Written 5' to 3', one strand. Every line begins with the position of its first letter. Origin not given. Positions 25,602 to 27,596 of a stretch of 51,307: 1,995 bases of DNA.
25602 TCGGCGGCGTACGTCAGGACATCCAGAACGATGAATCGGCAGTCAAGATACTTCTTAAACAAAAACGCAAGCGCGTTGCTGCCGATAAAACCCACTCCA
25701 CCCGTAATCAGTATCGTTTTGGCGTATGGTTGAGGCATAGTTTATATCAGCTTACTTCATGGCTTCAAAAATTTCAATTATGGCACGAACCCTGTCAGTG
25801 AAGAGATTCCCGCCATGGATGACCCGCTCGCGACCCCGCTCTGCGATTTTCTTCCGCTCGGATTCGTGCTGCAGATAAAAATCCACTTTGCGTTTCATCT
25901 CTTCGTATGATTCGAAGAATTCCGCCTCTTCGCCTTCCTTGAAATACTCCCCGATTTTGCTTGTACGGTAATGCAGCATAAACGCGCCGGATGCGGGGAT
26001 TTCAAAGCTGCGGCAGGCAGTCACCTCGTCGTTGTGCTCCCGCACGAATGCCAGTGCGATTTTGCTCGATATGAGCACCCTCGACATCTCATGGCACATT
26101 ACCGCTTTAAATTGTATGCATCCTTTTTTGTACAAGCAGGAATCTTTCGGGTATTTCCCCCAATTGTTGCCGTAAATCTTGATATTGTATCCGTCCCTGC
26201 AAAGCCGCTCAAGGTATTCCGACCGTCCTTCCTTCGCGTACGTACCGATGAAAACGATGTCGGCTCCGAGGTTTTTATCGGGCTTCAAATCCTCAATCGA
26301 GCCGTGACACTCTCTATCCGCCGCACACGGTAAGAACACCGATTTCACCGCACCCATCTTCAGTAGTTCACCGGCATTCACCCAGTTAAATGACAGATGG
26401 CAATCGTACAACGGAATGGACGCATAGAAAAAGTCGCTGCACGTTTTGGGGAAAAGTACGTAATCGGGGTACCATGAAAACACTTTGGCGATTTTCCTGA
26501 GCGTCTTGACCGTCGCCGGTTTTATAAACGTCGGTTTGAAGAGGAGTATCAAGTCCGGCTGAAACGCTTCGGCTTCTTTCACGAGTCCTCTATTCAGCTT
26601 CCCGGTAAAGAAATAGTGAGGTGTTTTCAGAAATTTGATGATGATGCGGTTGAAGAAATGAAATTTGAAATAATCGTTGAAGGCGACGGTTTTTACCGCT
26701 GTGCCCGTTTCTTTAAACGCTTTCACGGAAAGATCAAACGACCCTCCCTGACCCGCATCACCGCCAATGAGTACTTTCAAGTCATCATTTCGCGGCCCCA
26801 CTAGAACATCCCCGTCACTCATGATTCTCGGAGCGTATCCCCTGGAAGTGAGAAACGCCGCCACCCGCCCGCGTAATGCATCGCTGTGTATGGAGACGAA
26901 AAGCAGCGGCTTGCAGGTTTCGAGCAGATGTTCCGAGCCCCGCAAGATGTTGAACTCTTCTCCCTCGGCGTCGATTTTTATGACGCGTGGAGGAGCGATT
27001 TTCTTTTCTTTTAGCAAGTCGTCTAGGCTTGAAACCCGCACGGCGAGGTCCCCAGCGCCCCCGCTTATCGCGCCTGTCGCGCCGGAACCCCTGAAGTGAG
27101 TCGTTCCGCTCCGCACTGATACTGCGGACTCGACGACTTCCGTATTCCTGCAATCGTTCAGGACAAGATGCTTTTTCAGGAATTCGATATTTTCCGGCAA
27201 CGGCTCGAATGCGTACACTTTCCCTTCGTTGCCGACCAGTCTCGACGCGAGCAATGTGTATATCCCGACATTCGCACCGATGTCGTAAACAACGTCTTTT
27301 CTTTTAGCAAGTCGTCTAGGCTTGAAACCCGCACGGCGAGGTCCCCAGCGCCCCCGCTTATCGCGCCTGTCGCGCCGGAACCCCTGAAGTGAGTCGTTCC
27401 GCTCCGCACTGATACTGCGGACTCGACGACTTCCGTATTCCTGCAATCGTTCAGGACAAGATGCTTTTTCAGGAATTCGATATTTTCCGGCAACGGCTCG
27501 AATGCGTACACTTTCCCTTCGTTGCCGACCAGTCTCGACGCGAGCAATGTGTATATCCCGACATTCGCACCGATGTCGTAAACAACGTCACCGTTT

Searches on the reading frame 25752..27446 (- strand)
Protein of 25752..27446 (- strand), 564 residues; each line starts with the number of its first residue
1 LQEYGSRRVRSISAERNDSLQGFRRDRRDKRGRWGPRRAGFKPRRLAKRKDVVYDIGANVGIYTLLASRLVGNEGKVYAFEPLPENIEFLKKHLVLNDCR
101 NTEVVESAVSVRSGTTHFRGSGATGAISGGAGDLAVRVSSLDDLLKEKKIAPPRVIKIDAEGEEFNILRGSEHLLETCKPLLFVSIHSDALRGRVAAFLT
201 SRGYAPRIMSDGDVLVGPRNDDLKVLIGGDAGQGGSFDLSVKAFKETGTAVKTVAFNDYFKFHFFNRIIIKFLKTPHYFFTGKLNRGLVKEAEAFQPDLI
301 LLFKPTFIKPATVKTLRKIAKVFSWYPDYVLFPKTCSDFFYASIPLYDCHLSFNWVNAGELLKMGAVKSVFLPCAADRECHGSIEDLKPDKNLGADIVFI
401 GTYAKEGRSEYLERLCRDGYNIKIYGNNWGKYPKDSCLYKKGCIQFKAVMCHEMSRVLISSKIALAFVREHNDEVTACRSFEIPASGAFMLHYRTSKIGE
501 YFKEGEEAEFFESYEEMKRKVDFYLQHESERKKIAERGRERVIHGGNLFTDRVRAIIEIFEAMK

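Call 5: search_protein_families(library=pfam, proteins=[window:25752-27446:-], max_evalue=0.001)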
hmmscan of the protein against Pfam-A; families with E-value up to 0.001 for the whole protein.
window:25752-27446:- (564 aa): 4 families
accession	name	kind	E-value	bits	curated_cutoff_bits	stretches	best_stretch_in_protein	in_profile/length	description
PF13524.12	Glyco_trans_1_2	-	1.5e-25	90.3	25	1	411-556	5-142/144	Glycosyl transferase-like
PF05050.19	Methyltransf_21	-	1.3e-20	74.6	22.7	1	55-204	1-171/173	Methyltransferase FkbM domain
PF05575.17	V_cholerae_RfbT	-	0.00014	21.7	27.9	0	50-169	80-208/286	Vibrio cholerae RfbT protein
PF02475.24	TRM5-TYW2_MTfase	-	0.00057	20.3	28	0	45-102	32-88/164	TRM5/TYW2 methyltransferase domain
